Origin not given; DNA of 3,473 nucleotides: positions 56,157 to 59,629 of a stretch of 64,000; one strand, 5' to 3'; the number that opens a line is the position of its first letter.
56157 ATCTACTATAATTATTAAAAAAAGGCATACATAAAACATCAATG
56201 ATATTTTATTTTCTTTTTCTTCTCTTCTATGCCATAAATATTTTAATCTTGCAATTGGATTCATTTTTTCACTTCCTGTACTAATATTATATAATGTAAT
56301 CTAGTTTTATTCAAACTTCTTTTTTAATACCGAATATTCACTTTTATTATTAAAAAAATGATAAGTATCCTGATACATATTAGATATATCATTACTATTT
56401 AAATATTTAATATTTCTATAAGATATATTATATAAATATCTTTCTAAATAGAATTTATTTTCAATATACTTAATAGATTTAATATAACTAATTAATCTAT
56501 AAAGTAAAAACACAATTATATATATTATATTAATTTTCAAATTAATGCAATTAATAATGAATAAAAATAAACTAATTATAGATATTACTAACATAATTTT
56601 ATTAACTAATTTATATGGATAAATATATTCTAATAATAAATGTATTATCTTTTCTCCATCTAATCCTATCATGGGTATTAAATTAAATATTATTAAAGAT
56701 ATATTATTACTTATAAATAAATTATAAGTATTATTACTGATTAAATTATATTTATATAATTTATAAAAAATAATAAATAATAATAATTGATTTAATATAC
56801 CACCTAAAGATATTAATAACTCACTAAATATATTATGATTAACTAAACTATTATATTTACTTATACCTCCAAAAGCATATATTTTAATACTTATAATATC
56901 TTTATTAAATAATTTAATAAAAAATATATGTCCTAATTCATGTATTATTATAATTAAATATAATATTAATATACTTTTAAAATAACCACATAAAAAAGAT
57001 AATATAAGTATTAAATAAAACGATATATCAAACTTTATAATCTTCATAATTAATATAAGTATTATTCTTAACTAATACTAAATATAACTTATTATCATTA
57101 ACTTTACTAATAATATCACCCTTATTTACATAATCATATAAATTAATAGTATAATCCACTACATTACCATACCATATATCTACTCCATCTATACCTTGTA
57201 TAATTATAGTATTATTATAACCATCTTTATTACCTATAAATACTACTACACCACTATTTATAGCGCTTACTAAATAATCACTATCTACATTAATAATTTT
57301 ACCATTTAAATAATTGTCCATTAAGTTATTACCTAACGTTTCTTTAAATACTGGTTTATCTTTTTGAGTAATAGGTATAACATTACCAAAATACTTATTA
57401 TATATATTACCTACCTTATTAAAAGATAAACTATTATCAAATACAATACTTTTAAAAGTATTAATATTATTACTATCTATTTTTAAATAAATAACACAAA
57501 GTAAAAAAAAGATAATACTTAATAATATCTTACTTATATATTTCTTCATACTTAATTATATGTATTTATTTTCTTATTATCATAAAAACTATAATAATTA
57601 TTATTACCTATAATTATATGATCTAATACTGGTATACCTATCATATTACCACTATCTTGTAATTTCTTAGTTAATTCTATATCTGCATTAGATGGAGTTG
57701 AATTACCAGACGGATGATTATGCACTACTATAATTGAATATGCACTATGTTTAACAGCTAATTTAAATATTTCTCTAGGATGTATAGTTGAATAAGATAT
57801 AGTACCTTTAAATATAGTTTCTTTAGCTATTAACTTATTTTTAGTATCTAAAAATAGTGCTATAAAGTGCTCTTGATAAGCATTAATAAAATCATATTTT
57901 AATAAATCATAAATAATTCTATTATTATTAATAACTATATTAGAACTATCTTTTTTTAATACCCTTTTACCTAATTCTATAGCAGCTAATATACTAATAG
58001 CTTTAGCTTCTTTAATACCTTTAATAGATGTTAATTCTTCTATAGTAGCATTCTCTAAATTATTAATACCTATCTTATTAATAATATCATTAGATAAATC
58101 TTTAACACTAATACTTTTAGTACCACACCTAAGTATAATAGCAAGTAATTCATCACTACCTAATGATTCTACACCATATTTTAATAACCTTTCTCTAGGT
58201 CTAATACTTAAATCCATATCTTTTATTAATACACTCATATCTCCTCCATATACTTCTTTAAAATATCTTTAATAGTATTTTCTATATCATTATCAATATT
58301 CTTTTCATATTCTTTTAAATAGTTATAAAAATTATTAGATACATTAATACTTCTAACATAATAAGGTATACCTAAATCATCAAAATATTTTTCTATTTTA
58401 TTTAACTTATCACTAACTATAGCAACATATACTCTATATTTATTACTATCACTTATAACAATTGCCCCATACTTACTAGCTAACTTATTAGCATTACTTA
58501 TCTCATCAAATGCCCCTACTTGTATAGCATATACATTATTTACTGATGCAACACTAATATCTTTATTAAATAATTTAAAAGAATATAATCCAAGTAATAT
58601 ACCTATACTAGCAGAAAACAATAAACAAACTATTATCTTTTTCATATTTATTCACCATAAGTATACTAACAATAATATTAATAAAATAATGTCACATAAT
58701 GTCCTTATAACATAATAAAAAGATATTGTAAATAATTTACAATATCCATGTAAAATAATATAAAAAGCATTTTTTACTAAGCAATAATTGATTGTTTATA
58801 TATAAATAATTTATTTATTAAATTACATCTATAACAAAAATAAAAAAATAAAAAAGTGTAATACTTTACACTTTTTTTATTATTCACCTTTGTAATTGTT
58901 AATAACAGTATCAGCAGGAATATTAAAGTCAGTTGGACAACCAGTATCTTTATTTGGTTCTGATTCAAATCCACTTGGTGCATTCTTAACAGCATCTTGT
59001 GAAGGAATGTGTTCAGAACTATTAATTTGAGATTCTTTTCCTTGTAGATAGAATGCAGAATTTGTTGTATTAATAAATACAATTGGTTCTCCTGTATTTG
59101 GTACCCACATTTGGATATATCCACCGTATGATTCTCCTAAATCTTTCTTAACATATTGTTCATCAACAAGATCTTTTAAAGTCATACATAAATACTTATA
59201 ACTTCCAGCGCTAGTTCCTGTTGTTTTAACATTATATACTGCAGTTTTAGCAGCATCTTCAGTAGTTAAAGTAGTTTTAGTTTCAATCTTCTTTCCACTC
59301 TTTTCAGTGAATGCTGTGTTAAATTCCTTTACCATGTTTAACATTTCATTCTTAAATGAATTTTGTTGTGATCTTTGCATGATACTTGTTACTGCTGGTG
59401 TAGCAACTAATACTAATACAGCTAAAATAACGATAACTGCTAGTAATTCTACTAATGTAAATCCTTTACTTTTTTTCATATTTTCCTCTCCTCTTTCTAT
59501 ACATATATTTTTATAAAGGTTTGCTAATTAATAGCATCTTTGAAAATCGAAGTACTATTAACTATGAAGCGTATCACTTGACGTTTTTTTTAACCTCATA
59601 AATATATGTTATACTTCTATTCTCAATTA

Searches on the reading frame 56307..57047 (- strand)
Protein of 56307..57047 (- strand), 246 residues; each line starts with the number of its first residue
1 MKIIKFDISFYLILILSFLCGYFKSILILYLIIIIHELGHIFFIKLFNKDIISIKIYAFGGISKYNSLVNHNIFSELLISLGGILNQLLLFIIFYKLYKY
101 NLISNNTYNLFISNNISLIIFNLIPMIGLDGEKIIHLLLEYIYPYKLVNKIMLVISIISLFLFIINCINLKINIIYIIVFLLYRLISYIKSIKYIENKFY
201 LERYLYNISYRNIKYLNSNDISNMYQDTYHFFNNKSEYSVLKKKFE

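Call 58: search_protein_families(library=ncbifam, proteins=[window:56307-57047:-], max_evalue=0.001)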
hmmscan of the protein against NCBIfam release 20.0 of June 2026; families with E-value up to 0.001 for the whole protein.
window:56307-57047:- (246 aa): 0 families

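Call 89: search_protein_families(library=pfam, proteins=[window:56307-57047:-], max_evalue=0.001)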
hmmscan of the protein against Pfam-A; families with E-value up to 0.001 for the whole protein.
window:56307-57047:- (246 aa): 1 family
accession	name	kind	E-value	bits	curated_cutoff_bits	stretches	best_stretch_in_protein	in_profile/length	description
PF02163.28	Peptidase_M50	-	6e-11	42.5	27.2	2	106-162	161-220/221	Peptidase family M50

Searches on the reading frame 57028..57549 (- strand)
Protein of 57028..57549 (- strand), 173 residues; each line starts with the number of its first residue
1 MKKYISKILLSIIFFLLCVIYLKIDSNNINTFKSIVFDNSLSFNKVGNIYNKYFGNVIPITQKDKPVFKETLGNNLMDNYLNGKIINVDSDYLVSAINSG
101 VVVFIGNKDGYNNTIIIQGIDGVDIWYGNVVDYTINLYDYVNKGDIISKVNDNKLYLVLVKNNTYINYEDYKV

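Call 58: search_protein_families(library=ncbifam, proteins=[window:57028-57549:-], max_evalue=0.001)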
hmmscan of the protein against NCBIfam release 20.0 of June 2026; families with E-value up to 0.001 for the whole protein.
window:57028-57549:- (173 aa): 1 family
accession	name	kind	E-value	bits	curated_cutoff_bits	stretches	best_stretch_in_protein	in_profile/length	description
NF047755.1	LIC_10271_M23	exception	0.00012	21.9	180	1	93-167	129-204/207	LIC_10271 family cell wall hydrolase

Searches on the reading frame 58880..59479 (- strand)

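Call 58: search_protein_families(library=ncbifam, proteins=[window:58880-59479:-], max_evalue=0.001)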
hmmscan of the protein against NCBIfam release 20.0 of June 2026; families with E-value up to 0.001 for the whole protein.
window:58880-59479:- (199 aa): 11 families
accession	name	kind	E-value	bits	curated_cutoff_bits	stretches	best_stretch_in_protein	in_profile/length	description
NF040999.1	pilin_ComGC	equivalog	6.6e-09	35.9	75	1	5-79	2-74/84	competence type IV pilus major pilin ComGC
NF041013.1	T4P_ComGE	equivalog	6.6e-09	35.8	49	1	2-64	1-66/83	competence type IV pilus minor pilin ComGE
TIGR02532.1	IV_pilin_GFxxxE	domain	1.4e-06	27.9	16.3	1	5-26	2-23/24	prepilin-type N-terminal cleavage/methylation domain-containing protein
TIGR01710.1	typeII_sec_gspG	equivalog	3.6e-06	27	88.85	1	5-49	1-45/134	type II secretion system major pseudopilin GspG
NF007862.0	PRK10574.1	equivalog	1.1e-05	25.6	138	1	1-39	1-39/145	prepilin peptidase-dependent pilin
NF041775.1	typeIV_PilA_Myxo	equivalog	3e-05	24.1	400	1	3-61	9-67/214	type IV pilin protein PilA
TIGR02596.1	TIGR02596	subfamily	4.1e-05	23.8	70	1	7-48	1-42/196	Verru_Chthon cassette protein D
NF040982.1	ComGD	equivalog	5.2e-05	23.7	70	1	5-53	2-50/139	competence type IV pilus minor pilin ComGD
NF041002.1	pilin_ComGF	equivalog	6.6e-05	23.2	80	1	5-79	2-81/139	competence type IV pilus minor pilin ComGF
TIGR01708.2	typeII_sec_gspH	equivalog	0.00027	21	80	1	4-56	1-50/169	type II secretion system minor pseudopilin GspH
TIGR02599.1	TIGR02599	subfamily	0.00061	19.1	256.5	1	6-46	1-41/361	Verru_Chthon cassette protein C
